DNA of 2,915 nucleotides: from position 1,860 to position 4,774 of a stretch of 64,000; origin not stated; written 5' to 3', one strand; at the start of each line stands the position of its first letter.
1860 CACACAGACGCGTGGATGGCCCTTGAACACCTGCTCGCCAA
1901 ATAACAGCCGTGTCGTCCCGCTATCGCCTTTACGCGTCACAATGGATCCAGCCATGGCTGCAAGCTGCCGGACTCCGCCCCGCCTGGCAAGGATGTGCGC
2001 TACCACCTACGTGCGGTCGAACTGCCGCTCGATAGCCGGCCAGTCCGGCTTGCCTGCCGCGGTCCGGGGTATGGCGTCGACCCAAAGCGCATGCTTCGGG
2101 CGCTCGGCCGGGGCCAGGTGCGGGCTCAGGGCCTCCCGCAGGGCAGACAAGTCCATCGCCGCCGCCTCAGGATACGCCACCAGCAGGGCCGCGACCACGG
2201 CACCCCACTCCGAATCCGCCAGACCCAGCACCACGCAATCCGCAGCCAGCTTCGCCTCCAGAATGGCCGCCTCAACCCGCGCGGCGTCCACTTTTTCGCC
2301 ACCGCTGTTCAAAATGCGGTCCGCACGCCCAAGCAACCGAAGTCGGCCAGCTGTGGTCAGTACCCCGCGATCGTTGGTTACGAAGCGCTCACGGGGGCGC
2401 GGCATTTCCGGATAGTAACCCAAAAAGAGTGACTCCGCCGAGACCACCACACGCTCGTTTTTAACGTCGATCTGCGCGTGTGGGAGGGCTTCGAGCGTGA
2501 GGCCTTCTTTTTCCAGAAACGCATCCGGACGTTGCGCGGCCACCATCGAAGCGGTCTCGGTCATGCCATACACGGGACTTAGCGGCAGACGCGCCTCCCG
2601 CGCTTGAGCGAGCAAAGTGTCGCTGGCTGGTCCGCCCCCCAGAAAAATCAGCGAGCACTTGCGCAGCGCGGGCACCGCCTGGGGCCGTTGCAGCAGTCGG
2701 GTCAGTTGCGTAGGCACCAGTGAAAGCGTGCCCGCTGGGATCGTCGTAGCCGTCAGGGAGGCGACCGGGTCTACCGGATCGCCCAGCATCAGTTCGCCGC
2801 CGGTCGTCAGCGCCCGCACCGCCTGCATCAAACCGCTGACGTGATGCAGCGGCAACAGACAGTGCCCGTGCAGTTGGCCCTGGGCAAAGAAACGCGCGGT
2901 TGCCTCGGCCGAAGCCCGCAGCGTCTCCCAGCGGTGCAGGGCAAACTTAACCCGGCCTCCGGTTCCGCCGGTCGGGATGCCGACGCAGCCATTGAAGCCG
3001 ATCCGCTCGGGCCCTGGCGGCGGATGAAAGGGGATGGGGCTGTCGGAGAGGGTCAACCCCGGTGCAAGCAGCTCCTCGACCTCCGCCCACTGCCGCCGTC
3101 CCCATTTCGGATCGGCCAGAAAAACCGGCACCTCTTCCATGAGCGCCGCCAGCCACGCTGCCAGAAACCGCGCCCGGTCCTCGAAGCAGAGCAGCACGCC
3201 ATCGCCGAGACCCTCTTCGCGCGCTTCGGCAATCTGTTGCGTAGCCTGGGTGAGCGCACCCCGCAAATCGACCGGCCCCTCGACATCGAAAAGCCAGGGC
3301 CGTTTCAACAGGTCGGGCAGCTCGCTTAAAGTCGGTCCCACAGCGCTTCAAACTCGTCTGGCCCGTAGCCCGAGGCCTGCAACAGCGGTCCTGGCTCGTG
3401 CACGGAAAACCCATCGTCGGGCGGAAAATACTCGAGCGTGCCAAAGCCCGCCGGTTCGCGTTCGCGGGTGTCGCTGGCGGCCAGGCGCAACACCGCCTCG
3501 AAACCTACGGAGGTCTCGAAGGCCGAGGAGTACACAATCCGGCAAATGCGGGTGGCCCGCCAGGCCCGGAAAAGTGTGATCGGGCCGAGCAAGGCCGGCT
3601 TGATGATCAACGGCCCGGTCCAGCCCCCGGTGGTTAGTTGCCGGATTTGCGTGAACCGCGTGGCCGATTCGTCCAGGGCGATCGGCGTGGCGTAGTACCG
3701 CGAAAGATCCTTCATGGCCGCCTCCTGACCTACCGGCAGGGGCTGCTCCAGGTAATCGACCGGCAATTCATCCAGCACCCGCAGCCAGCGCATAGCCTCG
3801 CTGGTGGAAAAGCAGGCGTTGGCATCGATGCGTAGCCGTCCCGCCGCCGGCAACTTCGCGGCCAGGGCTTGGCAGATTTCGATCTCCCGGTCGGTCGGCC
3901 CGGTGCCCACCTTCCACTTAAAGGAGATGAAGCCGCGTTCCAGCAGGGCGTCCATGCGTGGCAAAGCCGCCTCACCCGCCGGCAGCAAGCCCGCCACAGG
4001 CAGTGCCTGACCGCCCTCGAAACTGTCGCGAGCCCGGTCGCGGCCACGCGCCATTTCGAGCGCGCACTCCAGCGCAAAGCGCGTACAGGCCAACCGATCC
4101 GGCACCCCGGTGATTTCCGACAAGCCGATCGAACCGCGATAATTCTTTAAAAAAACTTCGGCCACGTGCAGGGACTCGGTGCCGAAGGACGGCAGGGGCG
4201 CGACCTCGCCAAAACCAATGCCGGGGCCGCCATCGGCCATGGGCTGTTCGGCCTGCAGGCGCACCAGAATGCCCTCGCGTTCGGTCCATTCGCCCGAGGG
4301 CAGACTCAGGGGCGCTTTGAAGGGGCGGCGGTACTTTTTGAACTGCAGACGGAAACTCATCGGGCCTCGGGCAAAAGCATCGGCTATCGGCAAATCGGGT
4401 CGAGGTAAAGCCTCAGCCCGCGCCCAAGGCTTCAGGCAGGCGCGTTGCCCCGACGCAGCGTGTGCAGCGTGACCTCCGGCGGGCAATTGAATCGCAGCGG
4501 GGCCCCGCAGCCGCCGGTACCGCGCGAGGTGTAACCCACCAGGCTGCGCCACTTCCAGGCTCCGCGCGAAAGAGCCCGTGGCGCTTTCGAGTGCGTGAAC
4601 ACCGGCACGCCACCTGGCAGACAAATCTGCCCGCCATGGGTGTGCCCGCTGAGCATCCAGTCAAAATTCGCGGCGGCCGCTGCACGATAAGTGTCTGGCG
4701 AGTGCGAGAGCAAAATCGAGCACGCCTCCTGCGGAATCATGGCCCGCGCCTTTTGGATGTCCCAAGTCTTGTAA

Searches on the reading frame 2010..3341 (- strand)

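Call 13: search_protein_families(library=pfam, proteins=[window:2010-3341:-], max_evalue=0.001)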
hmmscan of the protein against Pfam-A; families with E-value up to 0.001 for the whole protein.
window:2010-3341:- (444 aa): 2 families
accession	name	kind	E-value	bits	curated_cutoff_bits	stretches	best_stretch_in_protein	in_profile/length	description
PF00501.34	AMP-binding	-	1.3e-16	60.8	29.9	1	122-297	168-359/384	AMP-binding enzyme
PF13193.12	AMP-binding_C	-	1.4e-09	39.2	24.5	1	356-431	2-76/76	AMP-binding enzyme C-terminal domain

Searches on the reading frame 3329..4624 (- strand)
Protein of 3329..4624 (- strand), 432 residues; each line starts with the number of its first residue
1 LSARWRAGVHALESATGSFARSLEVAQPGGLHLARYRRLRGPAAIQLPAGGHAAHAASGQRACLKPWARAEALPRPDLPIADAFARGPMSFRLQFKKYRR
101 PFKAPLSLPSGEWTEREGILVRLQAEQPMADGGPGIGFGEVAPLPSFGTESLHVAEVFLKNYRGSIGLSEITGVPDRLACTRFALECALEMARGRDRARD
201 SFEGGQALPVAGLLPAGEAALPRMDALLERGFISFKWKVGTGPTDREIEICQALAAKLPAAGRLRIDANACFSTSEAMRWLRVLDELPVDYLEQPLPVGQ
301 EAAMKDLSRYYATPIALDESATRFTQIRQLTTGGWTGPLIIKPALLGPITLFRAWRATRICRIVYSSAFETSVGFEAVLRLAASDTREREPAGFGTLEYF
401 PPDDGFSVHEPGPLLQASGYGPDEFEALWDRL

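Call 13: search_protein_families(library=pfam, proteins=[window:3329-4624:-], max_evalue=0.001)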
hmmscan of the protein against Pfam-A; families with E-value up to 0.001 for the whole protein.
window:3329-4624:- (432 aa): 2 families
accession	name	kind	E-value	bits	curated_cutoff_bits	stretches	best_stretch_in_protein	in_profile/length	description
PF13378.12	MR_MLE_C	-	1.4e-22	81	29.4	1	226-355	8-139/219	Enolase C-terminal domain-like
PF21508.2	MenC_N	-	7.3e-07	29.7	27.3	1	97-165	8-69/94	MenC, N-terminal domain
